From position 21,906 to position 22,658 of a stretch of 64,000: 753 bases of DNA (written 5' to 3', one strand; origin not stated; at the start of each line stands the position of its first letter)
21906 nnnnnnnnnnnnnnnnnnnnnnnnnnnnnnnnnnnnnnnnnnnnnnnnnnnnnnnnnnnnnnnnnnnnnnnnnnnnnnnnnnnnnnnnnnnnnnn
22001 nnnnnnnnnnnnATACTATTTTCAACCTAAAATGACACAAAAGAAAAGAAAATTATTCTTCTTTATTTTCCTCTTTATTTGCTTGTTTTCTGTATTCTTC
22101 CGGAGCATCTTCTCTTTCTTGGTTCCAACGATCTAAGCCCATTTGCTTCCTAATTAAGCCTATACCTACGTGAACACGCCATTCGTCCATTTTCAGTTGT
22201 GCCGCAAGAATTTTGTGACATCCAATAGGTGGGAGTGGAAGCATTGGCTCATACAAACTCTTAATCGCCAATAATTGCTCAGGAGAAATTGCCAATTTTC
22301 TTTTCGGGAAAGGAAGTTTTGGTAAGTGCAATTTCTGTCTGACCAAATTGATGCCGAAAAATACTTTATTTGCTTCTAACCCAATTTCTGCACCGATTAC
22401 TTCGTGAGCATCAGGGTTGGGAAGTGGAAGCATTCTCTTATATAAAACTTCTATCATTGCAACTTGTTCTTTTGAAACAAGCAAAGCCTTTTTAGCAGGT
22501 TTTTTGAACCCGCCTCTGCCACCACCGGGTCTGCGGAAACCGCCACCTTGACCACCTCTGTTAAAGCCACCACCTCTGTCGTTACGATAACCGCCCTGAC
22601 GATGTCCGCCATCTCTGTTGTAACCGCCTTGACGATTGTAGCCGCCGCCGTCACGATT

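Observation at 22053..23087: Bacterial zinc-ribbon / RGG-type low-complexity / tandem HTH-like protein: candidate nucleic-acid-binding, condensate-forming factor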

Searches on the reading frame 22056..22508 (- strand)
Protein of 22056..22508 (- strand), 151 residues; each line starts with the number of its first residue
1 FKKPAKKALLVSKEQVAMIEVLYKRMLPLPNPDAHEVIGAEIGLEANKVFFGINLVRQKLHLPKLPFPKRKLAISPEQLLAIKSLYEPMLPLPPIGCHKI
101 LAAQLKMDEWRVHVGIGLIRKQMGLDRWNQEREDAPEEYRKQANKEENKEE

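Call 6: find_homologous_proteins(query=window:22056-22505:-, max_evalue=0.01)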
Query seq(150 aa) (150 aa): 487 proteins with E <= 0.01 among 502 candidates; the best 120 are listed.
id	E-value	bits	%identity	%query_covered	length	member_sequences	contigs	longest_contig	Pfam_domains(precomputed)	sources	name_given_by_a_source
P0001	2.5e-83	295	91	97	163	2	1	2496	-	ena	-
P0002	1.5e-71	257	82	95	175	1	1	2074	-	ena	-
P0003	3.2e-71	256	81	94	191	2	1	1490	-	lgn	-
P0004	3.9e-71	256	82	95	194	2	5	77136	-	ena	-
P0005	4.0e-71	256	81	96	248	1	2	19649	-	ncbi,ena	-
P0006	6.8e-71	255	83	91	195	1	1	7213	-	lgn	-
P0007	7.3e-71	255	80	92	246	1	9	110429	-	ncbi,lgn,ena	-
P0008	8.2e-71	255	82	91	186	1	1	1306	-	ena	-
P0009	8.4e-71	255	82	91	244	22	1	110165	-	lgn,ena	-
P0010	9.2e-71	255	83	94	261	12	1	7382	-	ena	-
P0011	1.1e-70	254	83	91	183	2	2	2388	-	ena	-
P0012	1.3e-70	254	82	92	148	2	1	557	-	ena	-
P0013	1.7e-70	254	81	91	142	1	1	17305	-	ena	-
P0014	1.8e-70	254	82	91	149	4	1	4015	-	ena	-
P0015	1.9e-70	254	87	84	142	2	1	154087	-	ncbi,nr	ncbi:MAG: hypothetical protein PHX18_03795 [Candidatus Gastranaerophilales bacterium]|nr:hypothetica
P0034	1.3e-69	251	78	94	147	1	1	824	PF00046.36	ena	-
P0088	4.2e-68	246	79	91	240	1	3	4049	PF00046.36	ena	-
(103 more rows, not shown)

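Call 20: find_related_loci(query=A1, collection=genome_contigs, flank=6000)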
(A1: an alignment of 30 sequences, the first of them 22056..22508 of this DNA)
Query A1 (151 aa) in genome_contigs; peptide patterns used: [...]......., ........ (x = any residue, [..] = any of these).
600 stretches matched a pattern (row limit reached: there are more); 462 encode a relative of the query (tblastn E <= 1e-3); the best 80 are kept; 80 distinct loci.
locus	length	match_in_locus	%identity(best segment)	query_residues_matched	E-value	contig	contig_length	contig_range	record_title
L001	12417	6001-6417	81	5-143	2e-74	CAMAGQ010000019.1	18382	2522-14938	MAG: uncultured bacterium isolate SRR5666658_bin.8_metaWRAP_v1.3_MAG genome assembly, contig: ERZ11448881.1029, whole ge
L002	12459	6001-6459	76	2-151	4e-74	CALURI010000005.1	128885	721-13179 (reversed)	MAG: Candidatus Gastranaerophilales bacterium isolate BRZ_AG__bin75 genome assembly, contig: BRZ_AG__NODE_258_length_128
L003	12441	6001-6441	77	5-151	3e-74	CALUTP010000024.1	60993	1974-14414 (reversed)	MAG: Candidatus Gastranaerophilales bacterium isolate E02__bin124 genome assembly, contig: E02__k127_665091, whole genom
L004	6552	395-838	74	2-147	9e-72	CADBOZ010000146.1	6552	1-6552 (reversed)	uncultured bacterium isolate RUG14173 genome assembly, contig: RUG14173_asm_146, whole genome shotgun sequence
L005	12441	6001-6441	74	5-151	9e-72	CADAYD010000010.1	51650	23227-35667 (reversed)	uncultured bacterium isolate RUG13727 genome assembly, contig: RUG13727_asm_10, whole genome shotgun sequence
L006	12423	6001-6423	82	2-141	7e-72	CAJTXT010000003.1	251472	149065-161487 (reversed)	TPA_asm: uncultured Vampirovibrio sp. isolate MGBC124931 genome assembly, contig: MGBC124931.3, whole genome shotgun seq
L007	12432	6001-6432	75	5-148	2e-71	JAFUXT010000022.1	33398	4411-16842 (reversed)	Bacterium isolate RGIG4922 Roe_deer_Rumen-3__c3328, whole genome shotgun sequence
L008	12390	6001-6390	81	11-140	2e-71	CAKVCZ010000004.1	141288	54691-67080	MAG: uncultured Candidatus Melainabacteria bacterium isolate REFINED_METABAT215_TOP10_CONTIGS_1500_ASSEMBLY_K77_MERGED__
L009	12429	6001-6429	76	5-147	1e-71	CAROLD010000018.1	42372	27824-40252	MAG TPA_asm: uncultured bacterium isolate MGBC114377 genome assembly, contig: MGBC114377.18, whole genome shotgun sequen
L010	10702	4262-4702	73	5-151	1e-71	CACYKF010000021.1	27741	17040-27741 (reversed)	uncultured bacterium isolate RUG12020 genome assembly, contig: RUG12020_asm_21, whole genome shotgun sequence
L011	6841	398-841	74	2-147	1e-71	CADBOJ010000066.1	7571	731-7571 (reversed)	uncultured bacterium isolate RUG14156 genome assembly, contig: RUG14156_asm_66, whole genome shotgun sequence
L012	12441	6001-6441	73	5-151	3e-71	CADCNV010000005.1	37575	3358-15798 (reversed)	uncultured bacterium isolate RUG14818 genome assembly, contig: RUG14818_asm_5, whole genome shotgun sequence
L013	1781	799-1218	80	7-146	6e-74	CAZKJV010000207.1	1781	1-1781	MAG TPA_asm: uncultured Muribaculaceae bacterium isolate SRP350583_co1_360 genome assembly, contig: NODE_89925_length_17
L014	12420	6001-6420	82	2-141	6e-71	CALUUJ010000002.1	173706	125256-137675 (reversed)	MAG: Candidatus Gastranaerophilales bacterium isolate BRZ_SM__bin97 genome assembly, contig: BRZ_SM__NODE_52_length_1737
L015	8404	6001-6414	77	5-142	9e-71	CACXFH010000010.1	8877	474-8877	uncultured bacterium isolate RUG11206 genome assembly, contig: RUG11206_asm_10, whole genome shotgun sequence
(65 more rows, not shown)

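Call 21: predict_structure(alignment_id=A1)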
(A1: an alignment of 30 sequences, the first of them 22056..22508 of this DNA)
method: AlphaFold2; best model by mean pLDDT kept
length: 151 residues; sequences in the alignment: 30
mean_pLDDT: 77.3   pTM: 0.48
mean pLDDT of the five models: 77.3, 77.3, 74.8, 74.4, 72.4
residues with pLDDT >= 90: 17; 70-90: 91; 50-70: 36; < 50: 7
segments of 3 or more residues with pLDDT < 50: 1-4, 149-151
pLDDT, mean of each block of 10 residues (from residue 1): 54 87 80 81 85 87 72 76 90 83 88 87 77 64 52 40
secondary structure, 60 per line:
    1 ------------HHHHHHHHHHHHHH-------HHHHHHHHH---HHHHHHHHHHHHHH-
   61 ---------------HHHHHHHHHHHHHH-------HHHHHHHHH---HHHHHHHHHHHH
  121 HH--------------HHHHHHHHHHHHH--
elements in order: H13-26 H34-42 H46-59 H76-89 H97-105 H109-122 H137-149

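Call 23: search_protein_representatives(protein=window:22056-22508:-)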
Query: 151 residues. Proteins with E-value up to 0.001 (for the whole library): 96; up to 1e-10: 46; up to 1e-30: 30. The best 96 are listed.
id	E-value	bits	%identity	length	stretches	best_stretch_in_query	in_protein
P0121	7.1e-69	246.9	79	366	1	4-146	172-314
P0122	8.2e-67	240.2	76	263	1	4-147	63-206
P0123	1.5e-65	236.0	77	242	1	12-147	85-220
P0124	2.4e-65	235.4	76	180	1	6-140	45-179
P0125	3.4e-62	225.2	81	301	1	26-148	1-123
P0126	3.3e-61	222.0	81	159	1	26-145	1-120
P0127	1.2e-60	220.2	70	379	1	2-143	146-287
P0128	6.1e-60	217.9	78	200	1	26-149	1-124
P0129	8.7e-60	217.4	68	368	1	5-146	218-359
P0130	1.4e-57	210.2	83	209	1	34-142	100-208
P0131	4.4e-57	208.6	67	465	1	5-149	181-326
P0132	5.3e-55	201.9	67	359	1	5-145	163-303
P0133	3.4e-52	192.7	69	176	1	19-144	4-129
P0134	3.3e-50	186.3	59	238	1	9-144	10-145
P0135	8.3e-50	185.0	67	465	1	7-141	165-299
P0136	6.7e-48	178.8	57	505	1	7-149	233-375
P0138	2.9e-45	170.2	58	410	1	5-140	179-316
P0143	2.7e-42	160.6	54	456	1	4-141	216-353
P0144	4.2e-42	160.0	54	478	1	6-143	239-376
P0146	8.6e-39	149.3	49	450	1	4-142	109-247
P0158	1.3e-13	67.5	36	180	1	11-144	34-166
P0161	1.5e-12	64.1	36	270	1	5-138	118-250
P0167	2.4e-10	56.9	32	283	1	8-141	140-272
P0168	5.0e-10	55.9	34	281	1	8-132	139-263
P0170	4.5e-09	52.8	32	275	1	7-143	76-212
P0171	6.5e-09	52.3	29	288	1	3-137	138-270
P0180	9.8e-08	48.5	35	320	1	11-138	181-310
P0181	1.2e-07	48.2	28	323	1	10-149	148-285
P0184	4.3e-07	46.4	34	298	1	14-133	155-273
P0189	1.2e-06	44.9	30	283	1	2-143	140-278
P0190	1.2e-06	44.9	33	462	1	11-131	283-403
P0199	3.6e-05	40.1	32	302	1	7-136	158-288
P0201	4.7e-05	39.8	27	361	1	8-132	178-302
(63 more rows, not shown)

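Call 28: find_homologous_proteins(query=P0190, max_evalue=0.001)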
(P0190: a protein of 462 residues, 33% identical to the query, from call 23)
Query P0190 (462 aa): 650 proteins with E <= 0.001 among 8000 candidates; the best 120 are listed.
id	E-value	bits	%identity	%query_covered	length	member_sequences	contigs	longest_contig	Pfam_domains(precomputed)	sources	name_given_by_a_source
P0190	0.0e+0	1046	100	100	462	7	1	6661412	-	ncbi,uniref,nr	ncbi:hypothetical protein [Ktedonobacter sp. SOSP1-85]|uniref:hypothetical protein n=1 Tax=Ktedonoba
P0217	1.2e-263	894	84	100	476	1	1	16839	-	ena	-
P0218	5.5e-171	588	64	99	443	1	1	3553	-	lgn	-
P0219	2.1e-139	484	58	88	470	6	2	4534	-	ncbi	-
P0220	5.0e-136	473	58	88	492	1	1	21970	-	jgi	jgi:hypothetical protein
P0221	4.7e-134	466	59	92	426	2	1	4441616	-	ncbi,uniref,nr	ncbi:hypothetical protein KSX_31440 [Ktedonospora formicarum]|uniref:Uncharacterized protein n=1 Tax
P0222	1.1e-132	462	55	98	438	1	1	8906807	-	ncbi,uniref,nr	ncbi:hypothetical protein [Reticulibacter mediterranei]|uniref:hypothetical protein n=1 Tax=Reticuli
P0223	1.5e-132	461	57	100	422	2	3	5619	-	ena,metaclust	metaclust:\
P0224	9.6e-131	455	57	88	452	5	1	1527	-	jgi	jgi:hypothetical protein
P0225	1.6e-130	455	58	88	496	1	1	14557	-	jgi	jgi:hypothetical protein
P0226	6.2e-129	449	56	97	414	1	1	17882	-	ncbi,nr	ncbi:MAG TPA: hypothetical protein VFU49_16175 [Ktedonobacteraceae bacterium]|nr:hypothetical protei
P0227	2.7e-128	447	57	92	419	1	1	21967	-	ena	-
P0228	8.7e-127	442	57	88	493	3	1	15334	-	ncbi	ncbi:MAG TPA: hypothetical protein VF043_35865 [Ktedonobacteraceae bacterium]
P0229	1.4e-126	442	56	97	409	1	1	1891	-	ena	-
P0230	7.8e-126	439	56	88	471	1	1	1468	-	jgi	-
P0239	4.2e-122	427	54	95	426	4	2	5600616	-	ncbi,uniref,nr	ncbi:hypothetical protein EI42_04285 [Thermosporothrix hazakensis]|uniref:Uncharacterized protein n=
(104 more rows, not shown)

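Call 33: find_encoding_contigs(protein=P0190, flank=6000, max_places=3)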
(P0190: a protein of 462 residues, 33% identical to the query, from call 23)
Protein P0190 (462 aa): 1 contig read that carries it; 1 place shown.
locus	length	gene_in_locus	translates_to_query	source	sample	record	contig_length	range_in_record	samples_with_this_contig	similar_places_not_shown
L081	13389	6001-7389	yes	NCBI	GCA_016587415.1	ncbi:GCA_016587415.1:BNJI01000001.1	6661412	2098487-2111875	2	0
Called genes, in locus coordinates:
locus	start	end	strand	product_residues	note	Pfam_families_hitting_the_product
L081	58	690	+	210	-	-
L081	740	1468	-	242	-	PF00857:Isochorismatase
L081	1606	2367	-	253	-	PF00293:NUDIX, PF19368:WHD_AraR, PF21906:WHD_NrtR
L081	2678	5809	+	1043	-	PF00069:Pkinase, PF07714:PK_Tyr_Ser-Thr, PF00270:DEAD (faint), PF13307:Helicase_C_2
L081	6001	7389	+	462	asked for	-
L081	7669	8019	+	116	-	PF11969:DcpS_C, PF01230:HIT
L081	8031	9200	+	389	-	PF13439:Glyco_transf_4, PF13579:Glyco_trans_4_4, PF20706:GT4-conflict, PF00534:Glycos_transf_1, PF13692:Glyco_trans_1_4, PF13524:Glyco_trans_1_2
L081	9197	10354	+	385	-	PF13439:Glyco_transf_4, PF13579:Glyco_trans_4_4, PF13524:Glyco_trans_1_2 (faint), PF20706:GT4-conflict, PF00534:Glycos_transf_1, PF13692:Glyco_trans_1_4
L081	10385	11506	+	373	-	PF13439:Glyco_transf_4, PF00534:Glycos_transf_1, PF13692:Glyco_trans_1_4, PF13524:Glyco_trans_1_2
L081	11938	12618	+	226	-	PF00310:GATase_2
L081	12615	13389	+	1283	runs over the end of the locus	PF00310:GATase_2, PF04898:Glu_syn_central, PF01645:Glu_synthase, PF01493:GXGXG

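Call 36: find_encoding_contigs(protein=P0015, flank=6000, max_places=2)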
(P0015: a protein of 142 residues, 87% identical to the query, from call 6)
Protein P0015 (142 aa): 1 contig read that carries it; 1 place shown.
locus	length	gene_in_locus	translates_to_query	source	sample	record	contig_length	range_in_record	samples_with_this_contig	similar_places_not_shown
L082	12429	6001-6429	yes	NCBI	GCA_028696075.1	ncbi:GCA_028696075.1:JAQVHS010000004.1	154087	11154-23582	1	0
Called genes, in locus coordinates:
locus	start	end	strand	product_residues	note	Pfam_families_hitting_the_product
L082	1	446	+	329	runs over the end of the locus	PF13580:SIS_2 (faint), PF01380:SIS, PF00571:CBS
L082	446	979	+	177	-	PF00702:Hydrolase (faint), PF08282:Hydrolase_3 (weak)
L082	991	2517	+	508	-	PF00682:HMGL-like, PF22615:IPMS_D2, PF22617:HCS_D2, PF08502:LeuA_dimer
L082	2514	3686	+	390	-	PF01676:Metalloenzyme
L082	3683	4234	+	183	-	PF02659:Mntp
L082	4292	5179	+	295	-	-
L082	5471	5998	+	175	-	-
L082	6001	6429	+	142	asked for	-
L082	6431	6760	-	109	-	-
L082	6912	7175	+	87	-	-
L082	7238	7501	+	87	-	-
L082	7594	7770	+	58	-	-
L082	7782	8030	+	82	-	-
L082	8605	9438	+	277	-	-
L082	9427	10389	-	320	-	PF13524:Glyco_trans_1_2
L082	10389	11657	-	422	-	PF04413:Glycos_transf_N, PF00534:Glycos_transf_1 (weak)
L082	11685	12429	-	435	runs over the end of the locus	PF00919:UPF0004, PF04055:Radical_SAM, PF18693:TRAM_2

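Call 37: find_encoding_contigs(protein=P0001, flank=3000, max_places=2)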
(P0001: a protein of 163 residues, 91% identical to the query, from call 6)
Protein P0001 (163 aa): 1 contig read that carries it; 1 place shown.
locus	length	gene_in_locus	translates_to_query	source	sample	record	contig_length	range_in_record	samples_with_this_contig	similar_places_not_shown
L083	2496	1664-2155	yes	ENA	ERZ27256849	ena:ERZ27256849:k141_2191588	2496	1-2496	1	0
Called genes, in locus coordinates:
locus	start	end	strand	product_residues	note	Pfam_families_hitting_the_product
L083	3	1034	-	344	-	?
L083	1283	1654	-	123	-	PF20791:Acyl-ACP_TE_C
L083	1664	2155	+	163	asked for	-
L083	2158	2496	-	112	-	?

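Call 40: list_cluster_members(proteins=[P0158, P0161, P0167, P0168, P0171, P0180, P0181, P0184, P0189, P0199])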
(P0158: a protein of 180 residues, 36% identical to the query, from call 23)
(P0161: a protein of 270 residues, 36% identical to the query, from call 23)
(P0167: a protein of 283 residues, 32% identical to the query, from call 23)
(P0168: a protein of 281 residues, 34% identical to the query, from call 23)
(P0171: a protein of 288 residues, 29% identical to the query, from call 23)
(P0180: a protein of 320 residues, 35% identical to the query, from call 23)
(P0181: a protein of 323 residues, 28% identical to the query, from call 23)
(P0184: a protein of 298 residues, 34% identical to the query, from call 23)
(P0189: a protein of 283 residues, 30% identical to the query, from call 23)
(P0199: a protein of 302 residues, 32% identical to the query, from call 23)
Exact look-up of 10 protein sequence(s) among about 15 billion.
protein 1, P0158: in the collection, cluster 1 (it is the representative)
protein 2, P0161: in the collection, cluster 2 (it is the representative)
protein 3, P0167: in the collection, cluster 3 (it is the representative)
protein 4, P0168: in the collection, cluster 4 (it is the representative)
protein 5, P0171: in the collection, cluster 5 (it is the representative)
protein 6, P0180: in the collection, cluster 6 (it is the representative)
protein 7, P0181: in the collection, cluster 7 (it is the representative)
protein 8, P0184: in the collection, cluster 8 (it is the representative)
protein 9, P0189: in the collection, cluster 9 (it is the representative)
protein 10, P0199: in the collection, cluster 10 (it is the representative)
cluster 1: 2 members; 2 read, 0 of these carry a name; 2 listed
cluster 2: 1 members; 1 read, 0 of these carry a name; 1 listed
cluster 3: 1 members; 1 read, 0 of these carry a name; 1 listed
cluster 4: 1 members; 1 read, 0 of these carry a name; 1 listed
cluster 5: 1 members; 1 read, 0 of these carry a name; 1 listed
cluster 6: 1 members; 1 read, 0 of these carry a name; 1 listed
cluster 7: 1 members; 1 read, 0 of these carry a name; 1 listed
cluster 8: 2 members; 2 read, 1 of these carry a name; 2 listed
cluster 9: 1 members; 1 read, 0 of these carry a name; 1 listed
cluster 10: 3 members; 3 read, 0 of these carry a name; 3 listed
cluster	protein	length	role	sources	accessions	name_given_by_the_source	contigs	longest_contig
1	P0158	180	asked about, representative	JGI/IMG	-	-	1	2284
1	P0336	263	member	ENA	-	-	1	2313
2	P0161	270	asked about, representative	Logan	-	-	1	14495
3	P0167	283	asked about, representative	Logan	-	-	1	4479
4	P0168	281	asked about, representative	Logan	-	-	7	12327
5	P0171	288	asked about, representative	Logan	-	-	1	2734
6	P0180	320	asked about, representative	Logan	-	-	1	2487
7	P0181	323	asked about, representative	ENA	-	-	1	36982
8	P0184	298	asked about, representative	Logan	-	-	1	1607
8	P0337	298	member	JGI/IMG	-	hypothetical protein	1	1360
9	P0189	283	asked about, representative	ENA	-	-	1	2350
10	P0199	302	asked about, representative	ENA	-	-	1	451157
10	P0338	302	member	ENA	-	-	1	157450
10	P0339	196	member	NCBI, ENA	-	-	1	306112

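Call 41: list_cluster_members(proteins=[P0127, P0129, P0131, P0136, P0138, P0143, P0144, P0146, P0170, P0201])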
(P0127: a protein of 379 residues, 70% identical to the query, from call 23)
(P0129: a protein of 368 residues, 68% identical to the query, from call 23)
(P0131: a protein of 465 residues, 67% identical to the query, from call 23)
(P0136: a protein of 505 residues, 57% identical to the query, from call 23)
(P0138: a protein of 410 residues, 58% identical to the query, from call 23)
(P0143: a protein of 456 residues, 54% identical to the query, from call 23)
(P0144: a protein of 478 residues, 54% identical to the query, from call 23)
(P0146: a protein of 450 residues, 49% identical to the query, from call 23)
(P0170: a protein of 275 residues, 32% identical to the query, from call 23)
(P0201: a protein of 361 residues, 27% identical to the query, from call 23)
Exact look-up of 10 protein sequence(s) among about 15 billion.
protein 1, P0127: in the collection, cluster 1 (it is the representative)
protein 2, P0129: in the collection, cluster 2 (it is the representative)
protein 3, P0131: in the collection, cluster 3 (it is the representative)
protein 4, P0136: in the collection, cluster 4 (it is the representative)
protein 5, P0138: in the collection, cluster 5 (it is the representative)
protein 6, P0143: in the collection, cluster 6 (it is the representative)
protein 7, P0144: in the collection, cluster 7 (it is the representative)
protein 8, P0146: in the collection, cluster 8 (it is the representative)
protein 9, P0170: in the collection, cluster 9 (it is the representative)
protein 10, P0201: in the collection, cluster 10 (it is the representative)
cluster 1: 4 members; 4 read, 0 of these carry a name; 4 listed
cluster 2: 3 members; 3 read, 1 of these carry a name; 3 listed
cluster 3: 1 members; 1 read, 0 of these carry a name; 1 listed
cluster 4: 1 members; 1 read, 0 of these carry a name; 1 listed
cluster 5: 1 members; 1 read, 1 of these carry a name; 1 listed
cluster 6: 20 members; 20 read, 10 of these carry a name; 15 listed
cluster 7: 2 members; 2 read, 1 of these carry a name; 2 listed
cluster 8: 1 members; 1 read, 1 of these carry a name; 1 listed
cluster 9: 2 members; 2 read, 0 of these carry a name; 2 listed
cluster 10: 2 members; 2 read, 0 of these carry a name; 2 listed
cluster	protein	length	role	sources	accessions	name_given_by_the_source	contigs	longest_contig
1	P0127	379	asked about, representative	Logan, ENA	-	-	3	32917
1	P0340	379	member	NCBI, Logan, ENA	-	-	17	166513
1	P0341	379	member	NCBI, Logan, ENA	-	-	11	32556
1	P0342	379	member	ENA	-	-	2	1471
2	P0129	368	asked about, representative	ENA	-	-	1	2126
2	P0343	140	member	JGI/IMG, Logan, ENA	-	hypothetical protein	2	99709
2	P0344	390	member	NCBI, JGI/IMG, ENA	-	-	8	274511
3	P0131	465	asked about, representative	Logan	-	-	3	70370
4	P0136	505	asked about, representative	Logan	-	-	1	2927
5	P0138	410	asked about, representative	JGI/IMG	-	hypothetical protein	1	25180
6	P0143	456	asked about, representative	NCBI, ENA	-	-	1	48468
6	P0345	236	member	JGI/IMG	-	hypothetical protein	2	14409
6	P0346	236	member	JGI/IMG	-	hypothetical protein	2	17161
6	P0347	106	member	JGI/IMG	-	Flp pilus assembly protein TadG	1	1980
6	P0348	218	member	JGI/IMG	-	hypothetical protein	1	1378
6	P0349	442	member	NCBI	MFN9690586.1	MAG: hypothetical protein ACK551_00580 [Vampirovibrionales bacterium]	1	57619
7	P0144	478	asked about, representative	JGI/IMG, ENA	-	-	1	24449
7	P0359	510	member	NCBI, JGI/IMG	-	hypothetical protein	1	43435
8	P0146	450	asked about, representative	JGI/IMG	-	hypothetical protein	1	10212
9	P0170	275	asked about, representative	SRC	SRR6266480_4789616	-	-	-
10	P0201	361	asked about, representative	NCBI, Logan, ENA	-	-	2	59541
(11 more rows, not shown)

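Call 45: search_solved_structures(query=A2, max_evalue=10, show_alignments=3)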
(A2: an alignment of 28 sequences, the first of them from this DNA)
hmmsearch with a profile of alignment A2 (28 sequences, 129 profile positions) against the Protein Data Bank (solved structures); distinct sequences matched with E-value up to 10: 12.
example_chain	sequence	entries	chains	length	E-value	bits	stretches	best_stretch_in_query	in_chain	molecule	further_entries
9lpe_A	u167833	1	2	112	4.6e-05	26.4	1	3-82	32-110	Homeobox-leucine zipper protein PROTODERMAL FACTOR 2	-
3rir_A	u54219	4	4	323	0.031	17.2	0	6-33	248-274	Biotin-[acetyl-CoA-carboxylase] ligase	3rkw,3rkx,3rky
6apw_A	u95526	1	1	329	0.032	17.2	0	6-33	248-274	Bifunctional ligase/repressor BirA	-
4ha8_A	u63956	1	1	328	0.032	17.2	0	6-33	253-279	Biotin-[acetyl-CoA-carboxylase] ligase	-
3v7r_A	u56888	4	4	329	0.035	17.1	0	28-50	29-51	Biotin ligase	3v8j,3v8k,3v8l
3v7c_A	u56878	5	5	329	0.037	17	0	28-50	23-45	Biotin ligase | Bifunctional ligase/repressor BirA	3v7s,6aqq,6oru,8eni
4dq2_A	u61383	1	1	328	0.037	17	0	28-50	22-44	Biotin-[acetyl-CoA-carboxylase] ligase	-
6ndl_A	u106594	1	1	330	0.038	17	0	28-50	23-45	Biotin Protein Ligase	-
5hod_A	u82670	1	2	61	0.12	15.4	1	2-54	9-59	LIM/homeobox protein Lhx4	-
2dmu_A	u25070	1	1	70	0.17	14.9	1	3-51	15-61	Homeobox protein goosecoid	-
2da3_A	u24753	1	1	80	0.62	13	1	2-53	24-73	Alpha-fetoprotein enhancer binding protein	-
1b72_B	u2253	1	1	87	0.73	12.8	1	11-66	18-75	PROTEIN (PBX1)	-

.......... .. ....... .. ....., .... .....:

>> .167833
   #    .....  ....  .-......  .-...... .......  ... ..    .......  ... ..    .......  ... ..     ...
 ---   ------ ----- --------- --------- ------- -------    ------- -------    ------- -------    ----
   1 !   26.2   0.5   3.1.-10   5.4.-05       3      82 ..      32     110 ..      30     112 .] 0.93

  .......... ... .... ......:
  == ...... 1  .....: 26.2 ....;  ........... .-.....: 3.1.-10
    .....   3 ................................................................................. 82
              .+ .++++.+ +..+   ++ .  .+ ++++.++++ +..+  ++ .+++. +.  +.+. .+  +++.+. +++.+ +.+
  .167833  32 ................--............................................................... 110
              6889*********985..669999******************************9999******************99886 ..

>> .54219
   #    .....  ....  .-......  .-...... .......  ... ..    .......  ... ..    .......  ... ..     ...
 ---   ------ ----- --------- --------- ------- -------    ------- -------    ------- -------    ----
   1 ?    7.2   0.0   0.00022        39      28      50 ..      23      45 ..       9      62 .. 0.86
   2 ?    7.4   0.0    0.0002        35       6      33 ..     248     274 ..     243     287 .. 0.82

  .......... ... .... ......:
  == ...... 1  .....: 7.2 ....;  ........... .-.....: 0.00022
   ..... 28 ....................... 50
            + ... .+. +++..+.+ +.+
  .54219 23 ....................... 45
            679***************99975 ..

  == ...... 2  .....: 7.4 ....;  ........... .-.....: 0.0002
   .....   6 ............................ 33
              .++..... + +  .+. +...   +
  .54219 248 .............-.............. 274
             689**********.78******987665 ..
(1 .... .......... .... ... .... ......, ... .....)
